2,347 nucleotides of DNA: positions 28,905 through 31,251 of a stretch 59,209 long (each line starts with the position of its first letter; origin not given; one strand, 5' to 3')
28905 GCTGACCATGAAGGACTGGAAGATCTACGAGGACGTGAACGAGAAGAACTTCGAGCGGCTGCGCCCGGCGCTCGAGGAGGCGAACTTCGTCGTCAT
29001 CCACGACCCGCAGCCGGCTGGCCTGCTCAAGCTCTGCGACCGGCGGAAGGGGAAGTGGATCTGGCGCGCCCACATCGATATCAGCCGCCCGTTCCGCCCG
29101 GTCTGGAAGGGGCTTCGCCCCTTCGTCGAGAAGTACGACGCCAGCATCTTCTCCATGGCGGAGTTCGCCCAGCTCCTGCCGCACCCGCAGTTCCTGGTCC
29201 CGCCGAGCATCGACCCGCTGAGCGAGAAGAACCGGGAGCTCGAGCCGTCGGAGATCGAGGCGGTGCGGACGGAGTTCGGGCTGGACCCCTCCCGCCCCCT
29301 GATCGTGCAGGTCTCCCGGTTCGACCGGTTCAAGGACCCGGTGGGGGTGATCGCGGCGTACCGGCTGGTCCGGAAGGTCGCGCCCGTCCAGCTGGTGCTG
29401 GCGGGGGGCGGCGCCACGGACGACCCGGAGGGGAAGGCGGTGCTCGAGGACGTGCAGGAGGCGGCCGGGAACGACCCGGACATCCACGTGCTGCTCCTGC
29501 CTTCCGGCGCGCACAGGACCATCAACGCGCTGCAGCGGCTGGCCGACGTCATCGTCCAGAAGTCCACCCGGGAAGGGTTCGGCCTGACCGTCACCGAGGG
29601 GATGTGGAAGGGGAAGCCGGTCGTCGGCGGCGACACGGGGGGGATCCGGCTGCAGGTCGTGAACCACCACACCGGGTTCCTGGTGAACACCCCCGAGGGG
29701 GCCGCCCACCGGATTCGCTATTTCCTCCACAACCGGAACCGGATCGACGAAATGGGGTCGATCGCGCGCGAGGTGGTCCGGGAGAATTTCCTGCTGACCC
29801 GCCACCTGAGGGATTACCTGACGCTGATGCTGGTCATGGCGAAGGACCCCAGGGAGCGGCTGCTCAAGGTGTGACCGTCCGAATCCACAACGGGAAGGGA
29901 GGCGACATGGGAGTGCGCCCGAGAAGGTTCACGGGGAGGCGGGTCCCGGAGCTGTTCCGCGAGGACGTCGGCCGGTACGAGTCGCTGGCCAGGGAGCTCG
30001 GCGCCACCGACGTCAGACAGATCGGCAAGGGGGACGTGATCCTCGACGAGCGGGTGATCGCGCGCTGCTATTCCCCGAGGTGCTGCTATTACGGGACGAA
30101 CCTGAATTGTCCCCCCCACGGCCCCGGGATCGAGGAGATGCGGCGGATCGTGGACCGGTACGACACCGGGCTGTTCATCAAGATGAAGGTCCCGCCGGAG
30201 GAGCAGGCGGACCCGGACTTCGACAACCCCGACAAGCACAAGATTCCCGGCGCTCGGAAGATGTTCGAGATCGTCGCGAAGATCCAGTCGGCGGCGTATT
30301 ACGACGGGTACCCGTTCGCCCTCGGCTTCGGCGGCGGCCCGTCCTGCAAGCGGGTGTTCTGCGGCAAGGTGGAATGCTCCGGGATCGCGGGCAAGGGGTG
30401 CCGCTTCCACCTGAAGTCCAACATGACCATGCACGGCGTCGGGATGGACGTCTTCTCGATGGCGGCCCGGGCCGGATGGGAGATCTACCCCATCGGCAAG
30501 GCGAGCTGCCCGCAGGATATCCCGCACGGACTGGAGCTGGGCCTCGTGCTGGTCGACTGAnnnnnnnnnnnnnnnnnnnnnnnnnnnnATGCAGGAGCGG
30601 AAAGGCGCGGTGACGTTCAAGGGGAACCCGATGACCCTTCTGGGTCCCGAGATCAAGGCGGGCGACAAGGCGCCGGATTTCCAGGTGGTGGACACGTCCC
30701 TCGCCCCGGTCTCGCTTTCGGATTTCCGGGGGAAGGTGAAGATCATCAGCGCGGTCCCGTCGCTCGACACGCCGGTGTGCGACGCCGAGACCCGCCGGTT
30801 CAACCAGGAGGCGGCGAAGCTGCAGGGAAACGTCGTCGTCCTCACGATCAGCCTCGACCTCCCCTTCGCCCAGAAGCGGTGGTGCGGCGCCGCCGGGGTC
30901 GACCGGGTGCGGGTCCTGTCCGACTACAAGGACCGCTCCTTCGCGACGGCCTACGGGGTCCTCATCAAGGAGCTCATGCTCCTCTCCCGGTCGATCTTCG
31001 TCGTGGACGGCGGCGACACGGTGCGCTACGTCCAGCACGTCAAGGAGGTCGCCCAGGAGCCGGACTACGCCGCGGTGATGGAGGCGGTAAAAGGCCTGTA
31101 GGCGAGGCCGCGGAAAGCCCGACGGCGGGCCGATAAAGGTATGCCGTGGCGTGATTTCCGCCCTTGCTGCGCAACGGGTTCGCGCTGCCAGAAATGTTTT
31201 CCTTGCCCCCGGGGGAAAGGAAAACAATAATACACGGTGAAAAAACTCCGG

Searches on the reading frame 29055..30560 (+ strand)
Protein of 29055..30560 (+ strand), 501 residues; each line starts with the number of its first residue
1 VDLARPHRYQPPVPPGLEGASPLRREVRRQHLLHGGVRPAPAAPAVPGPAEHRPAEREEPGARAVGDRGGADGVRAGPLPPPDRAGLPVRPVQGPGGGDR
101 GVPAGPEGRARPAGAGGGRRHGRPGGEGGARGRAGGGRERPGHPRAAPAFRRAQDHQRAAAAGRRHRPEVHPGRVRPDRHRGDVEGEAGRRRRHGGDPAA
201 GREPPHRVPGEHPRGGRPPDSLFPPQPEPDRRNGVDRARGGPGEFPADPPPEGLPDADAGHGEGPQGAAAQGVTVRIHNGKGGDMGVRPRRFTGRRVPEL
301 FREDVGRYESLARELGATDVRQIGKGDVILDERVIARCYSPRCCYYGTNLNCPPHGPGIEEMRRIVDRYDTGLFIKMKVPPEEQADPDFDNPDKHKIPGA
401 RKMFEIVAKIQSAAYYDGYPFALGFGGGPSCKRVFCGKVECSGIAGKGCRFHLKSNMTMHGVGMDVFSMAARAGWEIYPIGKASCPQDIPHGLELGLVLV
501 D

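Call 32: search_protein_families(library=pfam, proteins=[window:29055-30560:+], max_evalue=0.00001)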
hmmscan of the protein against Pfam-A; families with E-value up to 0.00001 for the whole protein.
window:29055-30560:+ (501 aa): 1 family
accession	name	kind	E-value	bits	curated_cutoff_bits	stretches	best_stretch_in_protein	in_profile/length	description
PF10050.14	DUF2284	-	1.5e-26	93.5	25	1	323-480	3-148/161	Predicted metal-binding protein (DUF2284)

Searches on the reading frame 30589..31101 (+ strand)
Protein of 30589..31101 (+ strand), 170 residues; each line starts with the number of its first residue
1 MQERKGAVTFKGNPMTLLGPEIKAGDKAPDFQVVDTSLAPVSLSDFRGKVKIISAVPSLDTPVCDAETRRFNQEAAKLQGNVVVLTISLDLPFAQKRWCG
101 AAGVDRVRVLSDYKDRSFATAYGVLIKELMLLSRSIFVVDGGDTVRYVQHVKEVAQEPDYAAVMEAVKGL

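Call 32: search_protein_families(library=pfam, proteins=[window:30589-31101:+], max_evalue=0.00001)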
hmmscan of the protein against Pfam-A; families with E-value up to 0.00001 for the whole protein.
window:30589-31101:+ (170 aa): 2 families
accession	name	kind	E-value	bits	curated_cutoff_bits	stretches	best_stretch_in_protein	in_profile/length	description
PF08534.16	Redoxin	-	9.6e-27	94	26.6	1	23-163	1-147/148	Redoxin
PF00578.27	AhpC-TSA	-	9.8e-25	87.3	26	1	25-147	2-123/124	AhpC/TSA family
